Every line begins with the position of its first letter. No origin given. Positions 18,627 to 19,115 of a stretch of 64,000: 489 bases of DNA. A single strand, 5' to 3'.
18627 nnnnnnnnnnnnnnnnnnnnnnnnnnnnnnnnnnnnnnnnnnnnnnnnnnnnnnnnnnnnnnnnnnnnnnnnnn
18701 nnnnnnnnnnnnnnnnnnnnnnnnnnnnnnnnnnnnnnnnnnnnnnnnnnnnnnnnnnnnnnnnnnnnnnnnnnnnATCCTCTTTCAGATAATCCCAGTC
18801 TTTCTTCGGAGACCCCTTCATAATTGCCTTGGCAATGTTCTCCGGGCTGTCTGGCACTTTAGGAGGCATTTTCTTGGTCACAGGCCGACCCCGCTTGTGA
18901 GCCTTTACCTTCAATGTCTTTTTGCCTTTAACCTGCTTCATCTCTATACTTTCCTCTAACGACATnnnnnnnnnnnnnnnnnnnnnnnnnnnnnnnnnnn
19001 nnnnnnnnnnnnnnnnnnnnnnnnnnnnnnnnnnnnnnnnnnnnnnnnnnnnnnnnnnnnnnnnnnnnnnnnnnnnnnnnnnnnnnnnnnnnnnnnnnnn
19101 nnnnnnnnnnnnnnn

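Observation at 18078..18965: Two paralogous AT-hook micro-proteins carried as transposon cargo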

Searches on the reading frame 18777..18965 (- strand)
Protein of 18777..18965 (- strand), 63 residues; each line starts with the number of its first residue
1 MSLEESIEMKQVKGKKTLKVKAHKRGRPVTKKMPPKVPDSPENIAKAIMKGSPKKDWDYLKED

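Call 7: search_protein_families(library=pfam, proteins=[window:18777-18965:-], max_evalue=1)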
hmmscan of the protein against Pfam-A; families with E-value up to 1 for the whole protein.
seq(63 aa): 0 families

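Call 10: find_homologous_proteins(query=window:18777-18965:-, max_evalue=10)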
Query seq(63 aa) (63 aa): 10 proteins with E <= 10 among 10 candidates.
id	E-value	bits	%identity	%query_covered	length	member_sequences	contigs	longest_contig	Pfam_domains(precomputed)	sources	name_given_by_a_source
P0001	2.1e-27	111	100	87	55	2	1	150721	-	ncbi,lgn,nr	ncbi:MAG: hypothetical protein OXG06_02095 [Gammaproteobacteria bacterium]|nr:hypothetical protein [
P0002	1.8e-13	67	79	62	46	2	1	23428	-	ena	-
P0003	1.9e-13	67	82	62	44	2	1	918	-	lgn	-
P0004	4.0e-13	66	79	68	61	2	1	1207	-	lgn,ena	-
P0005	1.9e-8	52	65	63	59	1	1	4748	-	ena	-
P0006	3.1e-8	51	64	67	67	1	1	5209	-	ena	-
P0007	5.3e-7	47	59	67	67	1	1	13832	-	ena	-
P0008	6.1e-7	47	65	60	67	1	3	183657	-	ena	-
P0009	1.3e-6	46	62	59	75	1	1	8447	-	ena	-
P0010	1.9e-6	45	63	60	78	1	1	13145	-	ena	-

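Call 13: search_protein_families(library=ncbifam, proteins=[P0001, P0006, P0010], max_evalue=1)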
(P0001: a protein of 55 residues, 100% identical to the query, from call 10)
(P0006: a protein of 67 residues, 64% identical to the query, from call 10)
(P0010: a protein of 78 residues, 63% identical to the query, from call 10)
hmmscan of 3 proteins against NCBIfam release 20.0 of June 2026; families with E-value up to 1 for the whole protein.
P0001 (55 aa): 0 families

P0006 (67 aa): 0 families

P0010 (78 aa): 0 families

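Call 14: search_protein_families(library=phrogs, proteins=[P0001, P0006, P0010], max_evalue=1)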
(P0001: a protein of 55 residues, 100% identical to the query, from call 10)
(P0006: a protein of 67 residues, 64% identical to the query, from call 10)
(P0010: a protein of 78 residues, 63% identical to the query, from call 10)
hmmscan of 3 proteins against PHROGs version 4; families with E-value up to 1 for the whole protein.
P0001 (55 aa): 0 families

P0006 (67 aa): 0 families

P0010 (78 aa): 0 families

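Call 17: find_encoding_contigs(protein=P0008, flank=6000, max_places=4)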
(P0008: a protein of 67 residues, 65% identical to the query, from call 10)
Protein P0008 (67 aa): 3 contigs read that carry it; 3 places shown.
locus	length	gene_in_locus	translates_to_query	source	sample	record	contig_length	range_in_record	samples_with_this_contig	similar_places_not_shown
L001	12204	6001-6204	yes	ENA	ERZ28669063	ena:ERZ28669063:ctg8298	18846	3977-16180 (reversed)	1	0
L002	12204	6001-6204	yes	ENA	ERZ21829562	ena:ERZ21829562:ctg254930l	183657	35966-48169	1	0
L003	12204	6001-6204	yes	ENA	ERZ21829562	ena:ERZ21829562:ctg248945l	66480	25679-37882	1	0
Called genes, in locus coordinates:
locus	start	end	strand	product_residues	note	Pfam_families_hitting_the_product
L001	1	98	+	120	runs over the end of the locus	-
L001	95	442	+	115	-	PF05717:TnpB_IS66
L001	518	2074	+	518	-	PF13007:LZ_Tnp_IS66, PF13005:zf-IS66, PF03050:DDE_Tnp_IS66, PF13817:DDE_Tnp_IS66_C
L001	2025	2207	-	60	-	-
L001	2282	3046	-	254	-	-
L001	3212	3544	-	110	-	-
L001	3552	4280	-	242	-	PF03009:GDPD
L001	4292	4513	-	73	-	-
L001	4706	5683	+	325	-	PF13737:DDE_Tnp_1_5, PF01609:DDE_Tnp_1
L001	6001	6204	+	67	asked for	-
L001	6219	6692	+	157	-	-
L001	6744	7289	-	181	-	PF00239:Resolvase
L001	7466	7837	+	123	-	PF12728:HTH_17 (faint)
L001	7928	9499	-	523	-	-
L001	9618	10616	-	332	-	PF06527:TniQ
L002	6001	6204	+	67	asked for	-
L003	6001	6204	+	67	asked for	-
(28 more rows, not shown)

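Call 19: find_encoding_contigs(protein=P0002, flank=6000, max_places=4)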
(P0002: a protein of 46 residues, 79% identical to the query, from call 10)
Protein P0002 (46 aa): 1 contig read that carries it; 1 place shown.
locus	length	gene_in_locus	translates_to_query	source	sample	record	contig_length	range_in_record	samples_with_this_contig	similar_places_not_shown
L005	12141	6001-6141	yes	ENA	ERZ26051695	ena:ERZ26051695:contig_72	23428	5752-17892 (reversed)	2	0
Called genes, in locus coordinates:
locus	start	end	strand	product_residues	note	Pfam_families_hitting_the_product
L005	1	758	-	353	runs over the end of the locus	PF01588:tRNA_bind, PF21189:PHA02142 (weak), PF09414:RNA_ligase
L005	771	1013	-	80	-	-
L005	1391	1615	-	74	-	-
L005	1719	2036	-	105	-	PF27050:Phage_P22_Y8K6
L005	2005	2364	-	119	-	PF27050:Phage_P22_Y8K6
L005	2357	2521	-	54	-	-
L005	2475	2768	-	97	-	-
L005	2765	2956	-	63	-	-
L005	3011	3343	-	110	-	-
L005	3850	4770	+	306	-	PF12760:Zn_ribbon_IS1595, PF12762:DDE_Tnp_IS1595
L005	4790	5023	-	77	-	-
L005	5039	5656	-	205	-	-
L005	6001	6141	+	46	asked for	-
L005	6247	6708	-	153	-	-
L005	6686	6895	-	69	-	-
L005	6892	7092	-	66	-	-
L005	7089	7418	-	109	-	-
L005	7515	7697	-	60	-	-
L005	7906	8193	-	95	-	-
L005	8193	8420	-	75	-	-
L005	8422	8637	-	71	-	-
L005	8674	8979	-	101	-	-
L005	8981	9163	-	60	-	-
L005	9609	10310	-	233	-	PF10979:DUF2786 (weak), PF23771:DUF7168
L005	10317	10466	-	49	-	-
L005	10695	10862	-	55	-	-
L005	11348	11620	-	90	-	-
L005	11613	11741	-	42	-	-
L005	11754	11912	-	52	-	-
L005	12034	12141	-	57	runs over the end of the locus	-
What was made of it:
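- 18774..18965 (-): Micro-protein ORF2 (63 aa as the longest ORF; probably 55 aa from the ATG at 18941), long type with the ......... tail; belongs to the nested remnant. The closest relative, P0002 (79%), sits in the L005 element (call 19).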

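Call 24: find_encoding_contigs(protein=P0010, flank=5000, max_places=3)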
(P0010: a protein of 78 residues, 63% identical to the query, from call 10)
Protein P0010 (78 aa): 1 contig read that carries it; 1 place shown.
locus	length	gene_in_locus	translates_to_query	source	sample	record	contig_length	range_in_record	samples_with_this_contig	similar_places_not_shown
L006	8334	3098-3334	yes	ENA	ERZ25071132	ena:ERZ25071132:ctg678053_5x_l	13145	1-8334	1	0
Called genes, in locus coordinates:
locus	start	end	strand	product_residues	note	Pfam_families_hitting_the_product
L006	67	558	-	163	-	PF13560:HTH_31 (faint), PF01381:HTH_3 (weak)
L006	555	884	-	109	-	PF14076:DUF4258 (weak)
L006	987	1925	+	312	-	PF12760:Zn_ribbon_IS1595 (weak), PF12762:DDE_Tnp_IS1595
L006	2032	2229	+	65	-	-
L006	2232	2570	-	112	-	-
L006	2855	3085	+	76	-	-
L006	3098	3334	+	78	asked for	-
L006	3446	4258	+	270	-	PF13340:DUF4096, PF01609:DDE_Tnp_1, PF13586:DDE_Tnp_1_2 (weak)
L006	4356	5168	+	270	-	PF13340:DUF4096, PF01609:DDE_Tnp_1, PF13586:DDE_Tnp_1_2 (weak)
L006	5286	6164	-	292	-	PF01738:DLH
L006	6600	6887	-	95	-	PF13701:DDE_Tnp_1_4, PF01609:DDE_Tnp_1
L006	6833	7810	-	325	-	PF13701:DDE_Tnp_1_4, PF01609:DDE_Tnp_1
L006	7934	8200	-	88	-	PF03050:DDE_Tnp_IS66, PF13817:DDE_Tnp_IS66_C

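Call 25: find_encoding_contigs(protein=P0005, flank=5000, max_places=3)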
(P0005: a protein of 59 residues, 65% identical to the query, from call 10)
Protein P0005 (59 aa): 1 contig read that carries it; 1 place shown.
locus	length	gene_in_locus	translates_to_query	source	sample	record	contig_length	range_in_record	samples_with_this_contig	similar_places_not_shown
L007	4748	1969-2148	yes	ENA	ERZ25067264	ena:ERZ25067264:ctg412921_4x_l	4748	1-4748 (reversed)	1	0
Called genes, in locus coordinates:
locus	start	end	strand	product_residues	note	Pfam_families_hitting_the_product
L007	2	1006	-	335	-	?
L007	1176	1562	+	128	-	PF13474:SnoaL_3, PF14534:DUF4440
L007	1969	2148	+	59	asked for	-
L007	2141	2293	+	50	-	-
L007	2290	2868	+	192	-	-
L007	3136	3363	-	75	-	-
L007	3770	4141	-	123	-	-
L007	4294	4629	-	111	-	-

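Call 32: find_homologous_proteins(query=A1, max_evalue=1)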
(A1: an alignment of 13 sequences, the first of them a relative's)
Query A1 (13 sequences) (55 aa, profile of the alignment): 2258 proteins with E <= 1 among 8000 candidates; the best 120 are listed.
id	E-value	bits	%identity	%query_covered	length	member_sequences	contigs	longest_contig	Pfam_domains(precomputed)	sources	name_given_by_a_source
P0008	4.4e-25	105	65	69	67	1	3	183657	-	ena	-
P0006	8.5e-25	104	64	76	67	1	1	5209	-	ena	-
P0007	1.8e-24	103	63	69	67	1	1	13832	-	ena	-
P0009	4.0e-24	102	62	67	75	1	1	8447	-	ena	-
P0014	9.2e-23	98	65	69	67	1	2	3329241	-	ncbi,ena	-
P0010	1.5e-22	97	63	69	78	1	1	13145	-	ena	-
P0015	2.7e-21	93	60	69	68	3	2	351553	-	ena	-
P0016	4.3e-21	92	60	69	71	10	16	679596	-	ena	-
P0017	8.0e-21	91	60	69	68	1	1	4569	-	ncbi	-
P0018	9.6e-21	91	59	76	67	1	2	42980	-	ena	-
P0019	1.4e-20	91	63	69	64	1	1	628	-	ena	-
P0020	1.4e-20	91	63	71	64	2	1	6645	-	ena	-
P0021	1.4e-20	91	59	76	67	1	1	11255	-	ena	-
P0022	1.6e-20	90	57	76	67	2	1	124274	-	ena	-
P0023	1.6e-20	90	55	69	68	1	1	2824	-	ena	-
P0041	1.3e-19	88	52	87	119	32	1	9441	-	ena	-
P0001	1.4e-19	87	100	100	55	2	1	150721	-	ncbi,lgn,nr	ncbi:MAG: hypothetical protein OXG06_02095 [Gammaproteobacteria bacterium]|nr:hypothetical protein [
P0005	7.9e-19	85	65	73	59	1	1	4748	-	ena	-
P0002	2.7e-18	83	79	71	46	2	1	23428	-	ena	-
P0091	4.0e-18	83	72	71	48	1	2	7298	-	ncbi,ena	-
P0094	5.6e-18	82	61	75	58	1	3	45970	-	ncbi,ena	-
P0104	9.0e-18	82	55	76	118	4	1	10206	-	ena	-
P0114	1.3e-17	81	56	75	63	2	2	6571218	-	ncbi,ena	-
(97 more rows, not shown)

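Call 33: find_related_loci(query=A1, collection=genome_contigs, flank=6000)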
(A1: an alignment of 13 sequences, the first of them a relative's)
Query A1 (55 aa) in genome_contigs; peptide patterns used: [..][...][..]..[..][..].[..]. (x = any residue, [..] = any of these).
357 stretches matched a pattern; 163 encode a relative of the query (tblastn E <= 1e-3); the best 80 are kept; 80 distinct loci.
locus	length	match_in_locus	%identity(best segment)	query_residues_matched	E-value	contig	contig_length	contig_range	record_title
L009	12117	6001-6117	67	17-55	3e-15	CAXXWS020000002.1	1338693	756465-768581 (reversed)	MAG: Alphaproteobacteria bacterium isolate 6cdd39bc-b7d8-419f-bd13-d60c8cdfee59 genome assembly, contig: contig_2, whole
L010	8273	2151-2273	61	13-53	8e-15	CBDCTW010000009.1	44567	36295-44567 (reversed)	MAG: Candidatus Marinacidobacterales bacterium isolate 93f947af-649f-438b-bd9c-305c393987f8 genome assembly, contig: con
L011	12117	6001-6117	72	17-55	1e-14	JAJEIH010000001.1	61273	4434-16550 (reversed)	MAG: Alphaproteobacteria bacterium isolate p16x65bins.40 k141_984469, whole genome shotgun sequence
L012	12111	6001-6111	68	17-53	2e-14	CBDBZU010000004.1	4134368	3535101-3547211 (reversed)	MAG: bacterium isolate 14075d2c-179b-4e0f-9294-86ba791e4164 genome assembly, contig: contig_4, whole genome shotgun sequ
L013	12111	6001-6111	68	17-53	2e-14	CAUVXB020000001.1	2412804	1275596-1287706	MAG: Alphaproteobacteria bacterium isolate 8c258d8c-a111-4014-ac25-dd31ebeb1c18 genome assembly, contig: contig_1, whole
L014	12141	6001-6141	55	7-53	4e-14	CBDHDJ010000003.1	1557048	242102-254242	MAG: Alphaproteobacteria bacterium isolate 9f10fd04-5cad-458c-8f3d-6065ca0d4641 genome assembly, contig: contig_3, whole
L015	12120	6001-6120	70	14-53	2e-14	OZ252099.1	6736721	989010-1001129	MAG: Bryobacterales bacterium isolate dc448f75-7b3f-414d-b321-0b274a23c026 genome assembly, chromosome: 1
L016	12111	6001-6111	68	17-53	4e-14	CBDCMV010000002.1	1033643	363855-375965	MAG: Alphaproteobacteria bacterium isolate d4acb477-92b7-4a05-a838-3873ed8152b3 genome assembly, contig: contig_2, whole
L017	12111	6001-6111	68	17-53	5e-14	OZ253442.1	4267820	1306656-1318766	MAG: bacterium isolate e26f613c-7608-46b1-ae07-a2f8df169297 genome assembly, chromosome: 1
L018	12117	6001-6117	69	15-53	6e-14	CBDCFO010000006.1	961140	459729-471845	MAG: Bryobacterales bacterium isolate 36edf40f-bfcd-40a8-9d79-f36e49b9d440 genome assembly, contig: contig_6, whole geno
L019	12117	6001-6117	69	15-53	6e-14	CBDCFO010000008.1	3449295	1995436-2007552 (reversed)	MAG: Bryobacterales bacterium isolate 36edf40f-bfcd-40a8-9d79-f36e49b9d440 genome assembly, contig: contig_8, whole geno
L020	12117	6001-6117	69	15-53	6e-14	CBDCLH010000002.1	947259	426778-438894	MAG: Bryobacterales bacterium isolate e5bdc283-2042-4f5e-8736-16045c4cf6f5 genome assembly, contig: contig_2, whole geno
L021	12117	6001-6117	69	15-53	6e-14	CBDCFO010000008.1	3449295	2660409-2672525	MAG: Bryobacterales bacterium isolate 36edf40f-bfcd-40a8-9d79-f36e49b9d440 genome assembly, contig: contig_8, whole geno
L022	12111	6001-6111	68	17-53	8e-14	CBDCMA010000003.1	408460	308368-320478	MAG: bacterium isolate 6263ad5f-5925-4d78-8ae4-828cafc75c34 genome assembly, contig: contig_3, whole genome shotgun sequ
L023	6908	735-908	53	2-54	2e-13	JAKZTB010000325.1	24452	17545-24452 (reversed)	MAG: Alphaproteobacteria bacterium isolate Langseth_MAG_00048 Langseth_MAG_00048_000000000325, whole genome shotgun sequ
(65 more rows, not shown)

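Call 37: search_protein_representatives(alignment_id=A1)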
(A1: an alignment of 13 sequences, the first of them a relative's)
Query: 13 sequences, 63 profile positions. Proteins with E-value up to 0.001 (for the whole library): 777; up to 1e-10: 111; up to 1e-30: 0. The best 150 are listed.
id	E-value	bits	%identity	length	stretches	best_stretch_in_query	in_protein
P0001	4.5e-20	87.3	-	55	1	2-53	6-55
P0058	2.3e-19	85.1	-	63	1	3-53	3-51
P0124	7.3e-18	80.2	-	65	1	5-53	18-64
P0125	1.8e-17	79.0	-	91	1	10-54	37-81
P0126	2.7e-17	78.4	-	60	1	4-55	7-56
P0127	3.5e-17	78.1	-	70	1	8-53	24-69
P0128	5.6e-17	77.4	-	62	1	2-57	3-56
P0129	3.5e-16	74.9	-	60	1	1-54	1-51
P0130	3.5e-16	74.9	-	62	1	2-56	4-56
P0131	8.5e-16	73.6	-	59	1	7-61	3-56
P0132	8.8e-16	73.6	-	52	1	1-52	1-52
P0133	1.3e-15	73.0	-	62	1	6-54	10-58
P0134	2.3e-15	72.2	-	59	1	4-53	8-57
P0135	3.4e-15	71.7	-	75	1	7-60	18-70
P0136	6.6e-15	70.8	-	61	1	7-61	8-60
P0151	7.8e-14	67.4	-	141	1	5-58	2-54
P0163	3.4e-13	65.3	-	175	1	6-53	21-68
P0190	6.2e-12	61.3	-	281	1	5-57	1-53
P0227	7.9e-11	57.7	-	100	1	3-53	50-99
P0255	2.7e-10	56.0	-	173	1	6-53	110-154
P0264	7.1e-10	54.7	-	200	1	7-57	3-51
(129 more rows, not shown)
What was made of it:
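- Checked: A 13-sequence profile finds 777 clusters at E<=1e-3 among 1.84 billion representatives (call 37).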

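Call 38: search_protein_families(library=pfam, proteins=[P0190, P0264, P0163, P0255, P0151, P0227, P0041, P0104], max_evalue=0.1)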
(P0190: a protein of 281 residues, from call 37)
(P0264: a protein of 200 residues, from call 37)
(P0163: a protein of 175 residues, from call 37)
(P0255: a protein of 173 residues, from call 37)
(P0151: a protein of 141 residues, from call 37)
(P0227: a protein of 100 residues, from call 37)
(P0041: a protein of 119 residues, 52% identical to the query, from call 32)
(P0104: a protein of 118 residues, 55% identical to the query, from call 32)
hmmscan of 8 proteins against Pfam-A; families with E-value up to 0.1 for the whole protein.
P0190 (281 aa): 0 families

P0264 (200 aa): 1 family
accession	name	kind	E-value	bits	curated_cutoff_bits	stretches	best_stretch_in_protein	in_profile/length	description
PF24912.1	SH3_TNRC18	-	0.016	15.3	27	1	143-183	7-48/58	TNRC18-like,(4.1.1) SH3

P0163 (175 aa): 0 families

P0255 (173 aa): 0 families

P0151 (141 aa): 0 families

P0227 (100 aa): 0 families

P0041 (119 aa): 2 families
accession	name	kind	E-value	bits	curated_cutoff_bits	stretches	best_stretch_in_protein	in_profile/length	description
PF10571.15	UPF0547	-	0.042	14.4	29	1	70-80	15-25/26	Uncharacterised protein family UPF0547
PF13248.11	Zn_ribbon_3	-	0.08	12.9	27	0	68-78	1-11/26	zinc-ribbon domain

P0104 (118 aa): 2 families
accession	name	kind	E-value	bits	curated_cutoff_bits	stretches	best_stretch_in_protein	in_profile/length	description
PF13248.11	Zn_ribbon_3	-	0.066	13.1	27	0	67-78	1-11/26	zinc-ribbon domain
PF23548.1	Zn_ribbon_FGT1_2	-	0.085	12.9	27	0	57-75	9-27/35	FORGETTER1 second zinc ribbon domain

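Call 45: search_solved_structures(query=A2, max_evalue=10, show_alignments=3)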
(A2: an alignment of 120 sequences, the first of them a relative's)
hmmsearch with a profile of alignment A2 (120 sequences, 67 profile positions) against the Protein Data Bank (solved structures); distinct sequences matched with E-value up to 10: 2.
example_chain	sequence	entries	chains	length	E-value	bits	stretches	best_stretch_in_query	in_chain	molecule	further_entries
1pmr_A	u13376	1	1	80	1.3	11.9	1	23-45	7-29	DIHYDROLIPOYL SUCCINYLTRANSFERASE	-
9y6s_7C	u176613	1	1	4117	6.6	9.7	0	6-36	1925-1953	Dynein heavy chain, putative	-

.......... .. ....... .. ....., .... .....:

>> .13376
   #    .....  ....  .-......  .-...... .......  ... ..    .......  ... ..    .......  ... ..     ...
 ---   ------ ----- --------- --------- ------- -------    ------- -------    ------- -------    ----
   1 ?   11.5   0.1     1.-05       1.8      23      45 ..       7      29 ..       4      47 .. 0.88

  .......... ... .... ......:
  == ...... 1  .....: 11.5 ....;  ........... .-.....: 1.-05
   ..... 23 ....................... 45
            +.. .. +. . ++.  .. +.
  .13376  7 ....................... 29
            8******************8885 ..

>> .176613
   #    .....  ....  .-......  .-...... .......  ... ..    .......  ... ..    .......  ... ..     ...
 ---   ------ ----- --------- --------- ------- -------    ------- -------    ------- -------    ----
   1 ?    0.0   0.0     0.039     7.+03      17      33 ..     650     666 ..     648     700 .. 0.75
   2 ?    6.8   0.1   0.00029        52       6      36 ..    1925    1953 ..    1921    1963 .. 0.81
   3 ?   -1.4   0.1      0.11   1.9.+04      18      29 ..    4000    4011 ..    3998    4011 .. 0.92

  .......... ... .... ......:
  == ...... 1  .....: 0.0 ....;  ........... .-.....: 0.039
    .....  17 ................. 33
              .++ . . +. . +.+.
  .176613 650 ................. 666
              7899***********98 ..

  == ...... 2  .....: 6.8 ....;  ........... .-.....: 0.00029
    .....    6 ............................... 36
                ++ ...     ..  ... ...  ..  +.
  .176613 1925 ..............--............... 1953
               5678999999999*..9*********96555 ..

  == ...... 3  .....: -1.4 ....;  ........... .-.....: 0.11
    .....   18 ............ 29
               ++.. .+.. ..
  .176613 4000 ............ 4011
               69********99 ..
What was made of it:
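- Tried and rejected: A PDB profile search gave nothing meaningful (call 45).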

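Call 48: find_related_loci(query=A2, collection=viral_contigs, flank=5000)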
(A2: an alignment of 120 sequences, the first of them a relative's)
Query A2 (55 aa) in viral_contigs; peptide patterns used: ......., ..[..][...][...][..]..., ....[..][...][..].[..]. (x = any residue, [..] = any of these).
124 stretches matched a pattern, but none encodes a relative of the query by tblastn (E <= 1e-3).
